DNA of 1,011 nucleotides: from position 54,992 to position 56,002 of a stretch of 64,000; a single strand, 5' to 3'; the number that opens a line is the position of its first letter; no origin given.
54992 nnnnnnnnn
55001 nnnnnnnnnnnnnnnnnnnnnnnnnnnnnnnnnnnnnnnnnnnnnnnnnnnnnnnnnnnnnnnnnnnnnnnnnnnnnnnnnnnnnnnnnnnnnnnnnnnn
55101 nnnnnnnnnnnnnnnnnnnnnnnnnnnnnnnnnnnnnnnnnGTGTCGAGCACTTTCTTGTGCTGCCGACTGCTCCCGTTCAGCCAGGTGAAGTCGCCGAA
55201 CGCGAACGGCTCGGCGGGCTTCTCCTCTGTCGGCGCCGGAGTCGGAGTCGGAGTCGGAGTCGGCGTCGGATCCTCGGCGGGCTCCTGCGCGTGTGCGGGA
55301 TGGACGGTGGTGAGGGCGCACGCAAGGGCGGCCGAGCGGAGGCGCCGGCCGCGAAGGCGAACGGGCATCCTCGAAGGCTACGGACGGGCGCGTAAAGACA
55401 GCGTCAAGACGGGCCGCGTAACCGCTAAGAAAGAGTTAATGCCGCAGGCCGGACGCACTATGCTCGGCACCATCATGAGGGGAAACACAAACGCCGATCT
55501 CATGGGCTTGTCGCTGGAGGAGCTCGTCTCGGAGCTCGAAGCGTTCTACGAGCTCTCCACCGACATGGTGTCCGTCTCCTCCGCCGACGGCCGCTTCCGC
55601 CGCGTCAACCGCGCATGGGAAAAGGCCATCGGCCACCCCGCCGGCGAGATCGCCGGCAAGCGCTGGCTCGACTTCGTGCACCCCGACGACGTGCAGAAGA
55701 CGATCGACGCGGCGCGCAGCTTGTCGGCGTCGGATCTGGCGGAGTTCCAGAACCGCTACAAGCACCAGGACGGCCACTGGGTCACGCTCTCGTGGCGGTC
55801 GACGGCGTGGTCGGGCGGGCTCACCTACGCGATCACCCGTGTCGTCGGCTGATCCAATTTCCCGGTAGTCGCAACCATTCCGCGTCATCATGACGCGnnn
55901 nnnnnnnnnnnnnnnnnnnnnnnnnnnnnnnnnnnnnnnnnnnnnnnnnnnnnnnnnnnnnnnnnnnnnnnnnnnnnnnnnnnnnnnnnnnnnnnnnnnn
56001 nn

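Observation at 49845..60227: kdpD and kdpE split by a 4.9-kb insert; no kdpFABC; kdpE divergent from kup with an 11-bp-period direct repeat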

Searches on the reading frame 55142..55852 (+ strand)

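Call 5: search_protein_families(library=pfam, proteins=[window:55142-55852:+], max_evalue=0.01)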
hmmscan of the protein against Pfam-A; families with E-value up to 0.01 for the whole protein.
window:55142-55852:+ (236 aa): 6 families
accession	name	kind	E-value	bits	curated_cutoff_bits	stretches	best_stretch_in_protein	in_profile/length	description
PF08447.18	PAS_3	-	3.9e-12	46.7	25.6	1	154-222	3-74/89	PAS fold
PF08448.16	PAS_4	-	2e-08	34.9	23.1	1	138-224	3-89/110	PAS fold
PF00989.32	PAS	-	3.4e-07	30.7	22.6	1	131-226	2-101/113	PAS fold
PF13426.13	PAS_9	-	9.2e-05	23.1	27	1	141-219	2-84/103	PAS domain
PF13188.13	PAS_8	-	0.00069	19.9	21.8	1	132-186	3-56/65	PAS domain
PF14598.12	PAS_11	-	0.0054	17.1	25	0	145-214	7-77/109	PAS domain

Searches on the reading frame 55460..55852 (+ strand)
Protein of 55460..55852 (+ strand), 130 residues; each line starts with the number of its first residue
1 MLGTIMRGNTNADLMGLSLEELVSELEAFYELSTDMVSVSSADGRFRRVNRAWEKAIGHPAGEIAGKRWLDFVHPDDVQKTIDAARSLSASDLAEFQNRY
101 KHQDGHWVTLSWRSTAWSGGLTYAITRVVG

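Call 25: search_protein_families(library=ncbifam, proteins=[window:55460-55852:+], max_evalue=0.01)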
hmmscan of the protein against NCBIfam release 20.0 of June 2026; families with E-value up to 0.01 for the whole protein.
window:55460-55852:+ (130 aa): 3 families
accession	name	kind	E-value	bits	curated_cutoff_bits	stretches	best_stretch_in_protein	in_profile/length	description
TIGR00229.1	sensory_box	domain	1.4e-12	47.8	22.9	1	26-125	7-110/126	PAS domain S-box protein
NF007298.0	PRK09776.1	equivalog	1.8e-06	26.1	1135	1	38-108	316-388/1111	diguanylate cyclase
NF053781.1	cdiGMPphdstlr2612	equivalog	0.0014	16.4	1600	1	32-113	161-243/1268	Tlr1612 family c-di-GMP phosphodiesterase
